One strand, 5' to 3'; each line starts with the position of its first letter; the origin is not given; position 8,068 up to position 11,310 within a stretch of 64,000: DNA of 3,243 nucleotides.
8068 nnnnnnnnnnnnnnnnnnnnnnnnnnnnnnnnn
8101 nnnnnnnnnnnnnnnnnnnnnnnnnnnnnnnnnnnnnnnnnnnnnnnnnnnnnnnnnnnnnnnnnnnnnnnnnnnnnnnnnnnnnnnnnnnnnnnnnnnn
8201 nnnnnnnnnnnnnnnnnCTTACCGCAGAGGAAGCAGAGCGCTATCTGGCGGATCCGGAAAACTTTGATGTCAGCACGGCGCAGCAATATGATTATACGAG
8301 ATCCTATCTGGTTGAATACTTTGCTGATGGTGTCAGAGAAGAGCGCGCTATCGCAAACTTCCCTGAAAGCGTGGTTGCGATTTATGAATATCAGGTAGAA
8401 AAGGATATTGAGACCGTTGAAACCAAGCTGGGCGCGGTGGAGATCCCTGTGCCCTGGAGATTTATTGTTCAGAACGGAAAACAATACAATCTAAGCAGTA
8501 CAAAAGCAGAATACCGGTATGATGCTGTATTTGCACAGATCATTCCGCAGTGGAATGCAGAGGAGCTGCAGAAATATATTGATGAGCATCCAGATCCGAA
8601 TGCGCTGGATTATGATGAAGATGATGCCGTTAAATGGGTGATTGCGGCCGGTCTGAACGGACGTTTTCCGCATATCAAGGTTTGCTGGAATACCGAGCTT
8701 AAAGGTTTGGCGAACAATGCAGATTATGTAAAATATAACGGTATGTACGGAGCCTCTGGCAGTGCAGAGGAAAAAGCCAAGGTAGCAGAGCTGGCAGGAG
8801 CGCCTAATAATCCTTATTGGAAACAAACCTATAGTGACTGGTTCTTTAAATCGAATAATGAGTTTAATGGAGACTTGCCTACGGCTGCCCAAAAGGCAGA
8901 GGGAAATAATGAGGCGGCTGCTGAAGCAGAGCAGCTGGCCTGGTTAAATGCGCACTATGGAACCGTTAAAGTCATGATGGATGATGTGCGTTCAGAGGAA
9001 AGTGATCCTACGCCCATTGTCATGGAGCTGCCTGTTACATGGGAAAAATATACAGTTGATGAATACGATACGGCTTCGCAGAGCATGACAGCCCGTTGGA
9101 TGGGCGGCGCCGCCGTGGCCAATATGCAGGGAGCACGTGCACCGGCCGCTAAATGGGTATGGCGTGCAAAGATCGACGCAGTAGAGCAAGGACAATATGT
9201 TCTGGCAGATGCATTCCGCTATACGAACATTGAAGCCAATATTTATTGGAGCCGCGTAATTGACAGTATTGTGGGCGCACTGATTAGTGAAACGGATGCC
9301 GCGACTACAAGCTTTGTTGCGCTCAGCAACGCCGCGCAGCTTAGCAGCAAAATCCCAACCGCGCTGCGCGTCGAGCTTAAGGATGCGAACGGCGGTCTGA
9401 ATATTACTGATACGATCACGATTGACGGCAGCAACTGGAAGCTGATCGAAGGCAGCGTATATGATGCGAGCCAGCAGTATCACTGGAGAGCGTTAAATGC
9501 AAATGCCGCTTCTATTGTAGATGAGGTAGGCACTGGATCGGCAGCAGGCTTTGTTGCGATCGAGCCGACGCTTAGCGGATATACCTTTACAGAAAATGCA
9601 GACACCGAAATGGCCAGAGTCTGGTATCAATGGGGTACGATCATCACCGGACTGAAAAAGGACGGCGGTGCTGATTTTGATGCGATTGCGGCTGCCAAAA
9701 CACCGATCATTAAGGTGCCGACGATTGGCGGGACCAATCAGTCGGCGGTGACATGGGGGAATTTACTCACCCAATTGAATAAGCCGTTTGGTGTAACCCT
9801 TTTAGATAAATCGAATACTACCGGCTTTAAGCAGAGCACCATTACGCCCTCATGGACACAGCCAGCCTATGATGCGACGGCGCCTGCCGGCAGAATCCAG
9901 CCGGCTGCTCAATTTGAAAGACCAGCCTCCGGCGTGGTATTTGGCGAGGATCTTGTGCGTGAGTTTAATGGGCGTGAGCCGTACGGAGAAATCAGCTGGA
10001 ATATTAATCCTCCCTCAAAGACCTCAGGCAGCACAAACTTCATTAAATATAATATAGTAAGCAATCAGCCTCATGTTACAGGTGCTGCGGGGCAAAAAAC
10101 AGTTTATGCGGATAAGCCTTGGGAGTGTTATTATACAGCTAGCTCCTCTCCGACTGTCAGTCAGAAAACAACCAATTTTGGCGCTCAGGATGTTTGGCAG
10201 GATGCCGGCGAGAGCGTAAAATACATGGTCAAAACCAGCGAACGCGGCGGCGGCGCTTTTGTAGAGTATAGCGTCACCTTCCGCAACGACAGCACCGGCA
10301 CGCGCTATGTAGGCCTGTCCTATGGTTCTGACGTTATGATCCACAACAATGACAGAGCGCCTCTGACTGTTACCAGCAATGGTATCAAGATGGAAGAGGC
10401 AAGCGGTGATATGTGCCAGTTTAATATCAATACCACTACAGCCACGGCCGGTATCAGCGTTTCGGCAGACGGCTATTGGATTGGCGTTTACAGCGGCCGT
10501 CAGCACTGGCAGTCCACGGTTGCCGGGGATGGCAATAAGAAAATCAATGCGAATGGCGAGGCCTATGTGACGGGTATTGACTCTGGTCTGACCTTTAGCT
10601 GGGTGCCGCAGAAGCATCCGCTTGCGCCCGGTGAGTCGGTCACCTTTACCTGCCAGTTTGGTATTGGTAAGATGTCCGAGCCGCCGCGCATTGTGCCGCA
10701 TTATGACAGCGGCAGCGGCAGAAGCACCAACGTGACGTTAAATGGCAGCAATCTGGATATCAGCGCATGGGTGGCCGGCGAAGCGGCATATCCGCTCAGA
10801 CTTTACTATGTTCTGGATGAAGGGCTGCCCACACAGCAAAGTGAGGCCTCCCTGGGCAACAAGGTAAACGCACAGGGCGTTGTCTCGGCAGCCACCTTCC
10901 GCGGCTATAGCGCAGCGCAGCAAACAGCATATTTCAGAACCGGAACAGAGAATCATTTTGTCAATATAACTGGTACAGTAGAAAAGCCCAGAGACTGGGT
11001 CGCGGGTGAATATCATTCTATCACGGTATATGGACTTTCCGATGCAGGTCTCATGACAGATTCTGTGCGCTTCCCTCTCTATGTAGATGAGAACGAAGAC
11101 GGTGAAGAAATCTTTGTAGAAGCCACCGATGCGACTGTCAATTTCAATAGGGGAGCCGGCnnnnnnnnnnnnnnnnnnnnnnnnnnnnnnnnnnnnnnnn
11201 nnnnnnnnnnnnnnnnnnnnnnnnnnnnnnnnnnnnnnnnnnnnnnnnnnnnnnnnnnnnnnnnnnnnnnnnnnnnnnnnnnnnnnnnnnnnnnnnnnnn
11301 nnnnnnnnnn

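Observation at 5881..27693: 7,270-aa single-ORF surface protein occupying one third of the window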

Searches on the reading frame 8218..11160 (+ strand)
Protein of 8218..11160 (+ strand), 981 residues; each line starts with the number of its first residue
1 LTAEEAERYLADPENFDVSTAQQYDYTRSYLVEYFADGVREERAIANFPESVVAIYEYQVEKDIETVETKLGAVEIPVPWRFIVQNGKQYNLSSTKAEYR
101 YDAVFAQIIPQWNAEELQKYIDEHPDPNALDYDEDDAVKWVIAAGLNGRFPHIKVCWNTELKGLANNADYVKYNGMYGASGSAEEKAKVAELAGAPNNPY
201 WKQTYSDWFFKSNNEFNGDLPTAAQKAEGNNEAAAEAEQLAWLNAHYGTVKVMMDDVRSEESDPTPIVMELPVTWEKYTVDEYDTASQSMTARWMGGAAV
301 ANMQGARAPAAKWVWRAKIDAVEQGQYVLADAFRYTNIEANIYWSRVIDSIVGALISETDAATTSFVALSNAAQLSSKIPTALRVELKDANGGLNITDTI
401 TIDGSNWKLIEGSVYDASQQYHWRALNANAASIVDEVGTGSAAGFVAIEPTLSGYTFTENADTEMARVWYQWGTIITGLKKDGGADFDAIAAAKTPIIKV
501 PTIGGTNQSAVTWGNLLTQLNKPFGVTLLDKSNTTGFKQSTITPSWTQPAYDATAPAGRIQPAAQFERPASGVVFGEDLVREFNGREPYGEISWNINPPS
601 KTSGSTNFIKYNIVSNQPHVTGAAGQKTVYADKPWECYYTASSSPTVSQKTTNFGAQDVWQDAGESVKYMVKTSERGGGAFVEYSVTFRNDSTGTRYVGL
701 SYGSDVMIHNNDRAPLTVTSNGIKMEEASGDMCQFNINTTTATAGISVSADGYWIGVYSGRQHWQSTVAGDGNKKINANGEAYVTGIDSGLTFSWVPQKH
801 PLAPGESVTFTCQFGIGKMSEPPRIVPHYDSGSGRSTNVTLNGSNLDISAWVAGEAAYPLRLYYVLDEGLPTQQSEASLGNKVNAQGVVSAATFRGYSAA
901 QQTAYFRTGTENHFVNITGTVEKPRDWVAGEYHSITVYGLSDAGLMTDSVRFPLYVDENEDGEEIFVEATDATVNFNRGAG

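Call 13: find_homologous_proteins(query=window:8218-11160:+, max_evalue=0.001)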
Query window:8218-11160:+ (981 aa): 2 proteins with E <= 0.001 among 8000 candidates.
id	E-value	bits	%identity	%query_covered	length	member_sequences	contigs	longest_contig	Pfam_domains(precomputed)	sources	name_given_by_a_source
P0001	0.0e+0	1131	83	60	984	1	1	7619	-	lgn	-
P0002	1.5e-92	330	61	26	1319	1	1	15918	-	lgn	-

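Call 30: search_protein_representatives(protein=window:8218-11160:+)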
Query: 981 residues. Proteins with E-value up to 0.001 (for the whole library): 33; up to 1e-10: 15; up to 1e-30: 8. The best 33 are listed.
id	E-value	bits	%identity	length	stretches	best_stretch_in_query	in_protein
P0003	0.0e+00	1988.1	87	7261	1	1-981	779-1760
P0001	0.0e+00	1131.3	83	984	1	1-584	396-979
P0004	0.0e+00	1100.9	62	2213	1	22-881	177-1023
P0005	2.6e-201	687.9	48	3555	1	259-981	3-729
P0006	1.3e-119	417.4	99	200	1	601-790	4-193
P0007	3.0e-118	413.0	73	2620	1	602-881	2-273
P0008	7.4e-112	391.8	65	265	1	39-301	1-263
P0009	1.3e-52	195.7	48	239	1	254-495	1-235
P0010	1.6e-30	122.6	34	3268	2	782-981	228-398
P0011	2.9e-20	88.6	33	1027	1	621-981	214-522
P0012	6.5e-20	87.5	32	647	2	621-882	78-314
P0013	2.1e-19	85.8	32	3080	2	617-875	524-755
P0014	1.6e-18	82.9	34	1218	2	675-870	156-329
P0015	1.3e-11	60.0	36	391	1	669-873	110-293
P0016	2.3e-11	59.2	33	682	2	602-886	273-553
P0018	7.2e-09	50.9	35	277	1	661-816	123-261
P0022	1.3e-05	40.1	27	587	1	677-869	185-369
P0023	1.5e-05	39.9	32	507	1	669-873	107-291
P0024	1.6e-05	39.9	29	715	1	621-821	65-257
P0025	2.1e-05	39.5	30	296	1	619-842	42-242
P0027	5.7e-05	38.0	28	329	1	674-873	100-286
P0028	7.2e-05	37.7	32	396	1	667-874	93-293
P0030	1.2e-04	37.0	30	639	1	666-884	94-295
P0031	1.4e-04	36.7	31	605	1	691-865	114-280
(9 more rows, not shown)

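Call 33: search_protein_families(library=pfam, proteins=[P0015, P0018, P0023, P0028, P0030, P0025, P0027, P0022, P0024, P0031], max_evalue=0.01)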
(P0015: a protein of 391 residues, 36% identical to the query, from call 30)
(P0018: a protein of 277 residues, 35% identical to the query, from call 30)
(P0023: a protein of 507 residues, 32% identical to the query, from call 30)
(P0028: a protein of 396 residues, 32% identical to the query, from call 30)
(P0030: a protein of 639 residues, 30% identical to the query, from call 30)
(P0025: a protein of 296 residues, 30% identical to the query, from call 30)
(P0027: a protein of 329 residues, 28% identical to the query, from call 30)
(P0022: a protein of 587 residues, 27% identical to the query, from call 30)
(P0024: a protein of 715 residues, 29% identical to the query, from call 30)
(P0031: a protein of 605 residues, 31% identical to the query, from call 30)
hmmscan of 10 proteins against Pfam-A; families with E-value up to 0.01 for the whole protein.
P0015 (391 aa): 0 families

P0018 (277 aa): 0 families

P0023 (507 aa): 0 families

P0028 (396 aa): 1 family
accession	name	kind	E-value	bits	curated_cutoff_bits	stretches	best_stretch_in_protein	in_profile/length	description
PF00746.26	Gram_pos_anchor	-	0.00022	21.5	20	1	357-395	3-41/43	LPXTG cell wall anchor motif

P0030 (639 aa): 0 families

P0025 (296 aa): 0 families

P0027 (329 aa): 1 family
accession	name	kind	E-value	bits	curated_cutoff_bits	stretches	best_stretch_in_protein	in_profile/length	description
PF17957.7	Big_7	-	0.0033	18.5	24.1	1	253-316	14-70/70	Bacterial Ig domain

P0022 (587 aa): 3 families
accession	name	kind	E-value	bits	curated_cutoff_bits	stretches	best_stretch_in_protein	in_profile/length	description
PF09479.16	Flg_new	-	4.4e-12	46.4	27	2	431-483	1-50/65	Listeria-Bacteroides repeat domain (List_Bact_rpt)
PF19077.6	Big_13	-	0.00046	21.1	27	1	363-422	44-100/102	Bacterial Ig-like domain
PF18998.6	Flg_new_2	-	0.0014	19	23.6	0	459-498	29-71/73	Divergent InlB B-repeat domain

P0024 (715 aa): 3 families
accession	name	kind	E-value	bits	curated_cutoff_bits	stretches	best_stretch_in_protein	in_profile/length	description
PF09479.16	Flg_new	-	3e-68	226.3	27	6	266-329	3-65/65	Listeria-Bacteroides repeat domain (List_Bact_rpt)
PF00746.26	Gram_pos_anchor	-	5e-05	23.6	20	1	682-713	8-39/43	LPXTG cell wall anchor motif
PF18998.6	Flg_new_2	-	0.0068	16.8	23.6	0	296-332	32-71/73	Divergent InlB B-repeat domain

P0031 (605 aa): 2 families
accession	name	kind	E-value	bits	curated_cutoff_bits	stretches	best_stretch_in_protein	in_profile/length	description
PF09479.16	Flg_new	-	7.6e-25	87.2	27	2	496-563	1-65/65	Listeria-Bacteroides repeat domain (List_Bact_rpt)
PF18998.6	Flg_new_2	-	0.0048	17.3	23.6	0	286-344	7-64/73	Divergent InlB B-repeat domain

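Call 38: find_related_loci(query=window:8218-11160:+, collection=genome_contigs, flank=10000)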
Query window:8218-11160:+ (981 aa) in genome_contigs; peptide patterns used: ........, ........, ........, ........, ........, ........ (x = any residue, [..] = any of these).
91 stretches matched a pattern; 2 encode a relative of the query (tblastn E <= 1e-3); 2 distinct loci.
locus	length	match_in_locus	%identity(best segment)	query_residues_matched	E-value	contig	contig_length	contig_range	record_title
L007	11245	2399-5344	92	1-981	0e+0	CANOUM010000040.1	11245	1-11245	MAG TPA_asm: uncultured Clostridia bacterium isolate SRR15604498_bin.14_metawrap_v1.3_MAG genome assembly, contig: NODE.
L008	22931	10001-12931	52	1-981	0e+0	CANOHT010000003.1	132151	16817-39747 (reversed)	MAG TPA_asm: uncultured Clostridia bacterium isolate SRR13921777_bin.40_metawrap_v1.3_MAG genome assembly, contig: NODE.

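Call 86: find_related_loci(query=window:8218-11160:+, collection=metagenome_contigs, flank=10000)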
Query window:8218-11160:+ (981 aa) in metagenome_contigs; peptide patterns used: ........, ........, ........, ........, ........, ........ (x = any residue, [..] = any of these).
193 stretches matched a pattern; 1 encode a relative of the query (tblastn E <= 1e-3); 1 distinct loci.
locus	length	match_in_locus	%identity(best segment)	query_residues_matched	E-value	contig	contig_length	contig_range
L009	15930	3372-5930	59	10-881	0e+0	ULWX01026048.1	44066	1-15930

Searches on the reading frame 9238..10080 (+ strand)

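Call 11: search_protein_families(library=pfam, proteins=[window:9238-10080:+], max_evalue=1)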
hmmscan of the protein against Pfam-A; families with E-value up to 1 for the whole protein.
window:9238-10080:+ (281 aa): 1 family
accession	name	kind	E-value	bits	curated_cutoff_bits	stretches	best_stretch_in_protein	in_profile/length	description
PF18579.7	Raf1_HTH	-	0.21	11.8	27.3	0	127-143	14-30/61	Rubisco accumulation factor 1 helix turn helix domain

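Call 12: search_protein_families(library=ncbifam, proteins=[window:9238-10080:+], max_evalue=1)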
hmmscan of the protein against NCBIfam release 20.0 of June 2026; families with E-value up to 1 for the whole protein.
window:9238-10080:+ (281 aa): 0 families

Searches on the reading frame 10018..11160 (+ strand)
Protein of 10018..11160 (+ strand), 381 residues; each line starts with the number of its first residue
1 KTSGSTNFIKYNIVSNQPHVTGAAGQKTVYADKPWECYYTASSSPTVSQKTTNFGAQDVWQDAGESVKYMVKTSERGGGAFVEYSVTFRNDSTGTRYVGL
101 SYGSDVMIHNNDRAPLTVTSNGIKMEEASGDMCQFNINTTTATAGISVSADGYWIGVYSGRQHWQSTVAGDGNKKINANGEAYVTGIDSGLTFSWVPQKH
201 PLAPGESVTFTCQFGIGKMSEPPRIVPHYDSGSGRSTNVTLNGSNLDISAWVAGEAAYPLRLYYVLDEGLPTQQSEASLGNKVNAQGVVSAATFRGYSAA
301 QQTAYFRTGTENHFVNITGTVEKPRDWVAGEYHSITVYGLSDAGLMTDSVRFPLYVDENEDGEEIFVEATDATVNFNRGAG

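Call 11: search_protein_families(library=pfam, proteins=[window:10018-11160:+], max_evalue=1)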
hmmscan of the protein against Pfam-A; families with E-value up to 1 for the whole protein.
window:10018-11160:+ (381 aa): 1 family
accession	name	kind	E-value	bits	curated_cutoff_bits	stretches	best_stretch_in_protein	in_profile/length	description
PF21462.3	PsaS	-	0.11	13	27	1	114-178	17-78/112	Ph 6 antigen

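Call 12: search_protein_families(library=ncbifam, proteins=[window:10018-11160:+], max_evalue=1)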
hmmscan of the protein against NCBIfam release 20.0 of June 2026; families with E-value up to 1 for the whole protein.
window:10018-11160:+ (381 aa): 1 family
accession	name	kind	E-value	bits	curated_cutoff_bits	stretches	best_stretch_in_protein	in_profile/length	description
NF012200.0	choice_anch_D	domain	0.015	15.8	45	0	82-146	35-94/108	choice-of-anchor D domain-containing protein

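Call 43: predict_structure(alignment_id=A1)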
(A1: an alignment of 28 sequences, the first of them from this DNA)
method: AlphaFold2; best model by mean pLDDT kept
length: 381 residues; sequences in the alignment: 28
mean_pLDDT: 90.1   pTM: 0.88
mean pLDDT of the five models: 90.1, 89.9, 89.8, 87.7, 87.3
residues with pLDDT >= 90: 261; 70-90: 100; 50-70: 17; < 50: 3
segments of 3 or more residues with pLDDT < 50: none
pLDDT, mean of each block of 10 residues (from residue 1): 84 88 91 92 90 80 94 92 96 97 92 92 90 93 94 94 91 87 93 96 96 94 91 83 90 96 94 91 94 89 84 91 90 94 95 89 81 61 48
secondary structure, 60 per line:
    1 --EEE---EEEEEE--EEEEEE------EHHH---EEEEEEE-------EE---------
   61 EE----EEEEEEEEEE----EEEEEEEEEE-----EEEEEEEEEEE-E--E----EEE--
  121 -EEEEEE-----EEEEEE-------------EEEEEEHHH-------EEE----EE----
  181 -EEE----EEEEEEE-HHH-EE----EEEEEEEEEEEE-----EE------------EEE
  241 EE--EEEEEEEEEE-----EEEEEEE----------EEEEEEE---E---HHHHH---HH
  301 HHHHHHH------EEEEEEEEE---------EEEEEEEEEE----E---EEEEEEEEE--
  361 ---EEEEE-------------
elements in order: E3-5 E9-14 E17-22 E36-42 E67-76 E81-90 E96-106 E116-118 E122-127 E133-138 E152-157 E168-170 E182-184 E189-195 E207-218 E238-242 E245-254 E260-266 E277-283 H291-295 H299-307 E314-322 E332-341 E350-358 E364-368

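Call 46: fold_search(model_id=the predicted structure, library=pdb)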
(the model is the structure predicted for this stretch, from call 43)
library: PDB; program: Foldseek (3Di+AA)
matches with E <= 10: 898; with E <= 0.001: 37
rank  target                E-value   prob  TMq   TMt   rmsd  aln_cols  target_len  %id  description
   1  8bou_B                7.2e-06  1.00  0.36  0.18   7.2       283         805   14  Crystal structure of Blautia producta GH94 (released 2023-11-29)
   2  8hob_A                8.9e-06  1.00  0.40  0.20   6.0       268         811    9  The cryo-EM structure of cellobiose phosphorylase from Clostridium thermocellum ( variant) (released 2024-03-20)
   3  5nok_A                8.9e-06  1.00  0.34  0.21  13.7       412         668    9  Polysaccharide Lyase BACCELL_00875 (released 2017-06-28)
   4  8ho9_A                1.1e-05  1.00  0.40  0.20   5.6       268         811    8  The cryo-EM structure of cellobiose phosphorylase from Clostridium thermocellum (cysteine-to-serine varient) (released 2023-12-13)
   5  3s4c                  1.5e-05  1.00  0.38  0.19   5.3       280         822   12  Lactose phosphorylase in complex with sulfate (released 2012-06-27)
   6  8bou_A                1.5e-05  1.00  0.36  0.19   6.7       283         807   14  Crystal structure of Blautia producta GH94 (released 2023-11-29)
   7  4zlf                  1.5e-05  1.00  0.38  0.20   5.9       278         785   10  Cellobionic acid phosphorylase - cellobionic acid complex (released 2015-06-10)
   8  8ho7_A                2.6e-05  1.00  0.40  0.20   7.3       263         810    9  The cryo-EM structure of cellobiose phosphorylase from Clostridium thermocellum (released 2023-12-13)
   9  8ho8_A                2.6e-05  1.00  0.39  0.20   7.8       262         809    9  The cryo-EM structure of cellobiose phosphorylase from Clostridium thermocellum in complex with cellobiose (released 2023-12-13)
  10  3acs_A                6.3e-05  1.00  0.37  0.19   6.2       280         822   12  Crystal Structure of Cellvibrio gilvus Cellobiose Phosphorylase W488F mutant (released 2010-12-22)
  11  4zle                  6.7e-05  1.00  0.40  0.21   5.4       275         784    9  Cellobionic acid phosphorylase - ligand free structure (released 2015-06-10)
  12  6ggy_B                1.1e-04  1.00  0.40  0.18   5.5       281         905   10  Paenibacillus sp. YM1 laminaribiose phosphorylase with sulphate bound (released 2018-06-13)
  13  8cmt_A                1.2e-04  0.90  0.16  0.09  17.1       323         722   11  Structure of the plasma coagulation Factor XIII A2B2 heterotetrameric complex. (released 2024-09-11)
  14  6gh3_A                1.3e-04  1.00  0.39  0.18   5.6       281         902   10  Paenibacillus sp. YM1 laminaribiose phosphorylase with alpha-man-1-phosphate bound (released 2018-06-13)
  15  6gh3_B                1.5e-04  1.00  0.41  0.18   5.1       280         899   10  Paenibacillus sp. YM1 laminaribiose phosphorylase with alpha-man-1-phosphate bound (released 2018-06-13)
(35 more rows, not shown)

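Call 73: fold_search(model_id=the predicted structure, library=viral)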
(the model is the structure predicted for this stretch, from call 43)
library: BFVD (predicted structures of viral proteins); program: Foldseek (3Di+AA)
matches with E <= 10: 599; with E <= 0.001: 4
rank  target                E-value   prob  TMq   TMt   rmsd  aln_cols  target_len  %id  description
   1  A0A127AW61            4.1e-04  0.72  0.18  0.10  32.0       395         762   10  Putative regulator of chromosome condensation [Bacillus phage SP-15]
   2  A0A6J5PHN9            5.7e-04  0.54  0.17  0.18  23.6       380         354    9  Uncharacterized protein [uncultured Caudovirales phage]
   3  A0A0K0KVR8            8.0e-04  0.38  0.15  0.09  31.0       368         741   10  Uncharacterized protein [Prochlorococcus phage P-TIM68]
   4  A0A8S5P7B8            9.9e-04  0.66  0.19  0.16  25.3       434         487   10  Fibronectin type-III domain-containing protein [Siphoviridae sp. ctsUY14]
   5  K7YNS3                1.3e-03  0.41  0.18  0.14  18.5       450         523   11  B138 [Rat cytomegalovirus (isolate England)]
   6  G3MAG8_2              1.4e-03  0.41  0.20  0.10  21.9       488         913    9  Gp427 [Bacillus phage G]
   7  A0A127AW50            1.5e-03  0.69  0.21  0.10  27.8       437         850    7  Uncharacterized protein [Bacillus phage SP-15]
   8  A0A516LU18            1.9e-03  0.99  0.21  0.29  17.3       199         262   16  (no name in the UniProt tables at hand)
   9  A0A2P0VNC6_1          2.1e-03  0.66  0.25  0.11  28.8       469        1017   10  Glycosyl hydrolase family 65 protein [Tetraselmis virus 1]
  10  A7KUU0                2.4e-03  0.30  0.18  0.17  34.1       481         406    7  (no name in the UniProt tables at hand)
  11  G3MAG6                2.5e-03  0.63  0.22  0.08  31.5       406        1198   10  Gp425 [Bacillus phage G]
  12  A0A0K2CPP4            2.6e-03  0.41  0.20  0.09  39.4       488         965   10  LamG-like jellyroll fold domain-containing protein [Brevibacillus phage SecTim467]
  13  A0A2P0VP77            3.1e-03  0.18  0.16  0.09  42.0       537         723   10  Fibronectin type III domain-containing protein [Tetraselmis virus 1]
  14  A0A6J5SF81            3.4e-03  0.63  0.18  0.22  20.3       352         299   11  PKD domain-containing protein [uncultured Caudovirales phage]
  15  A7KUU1                4.3e-03  0.33  0.17  0.12  26.9       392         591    9  (no name in the UniProt tables at hand)
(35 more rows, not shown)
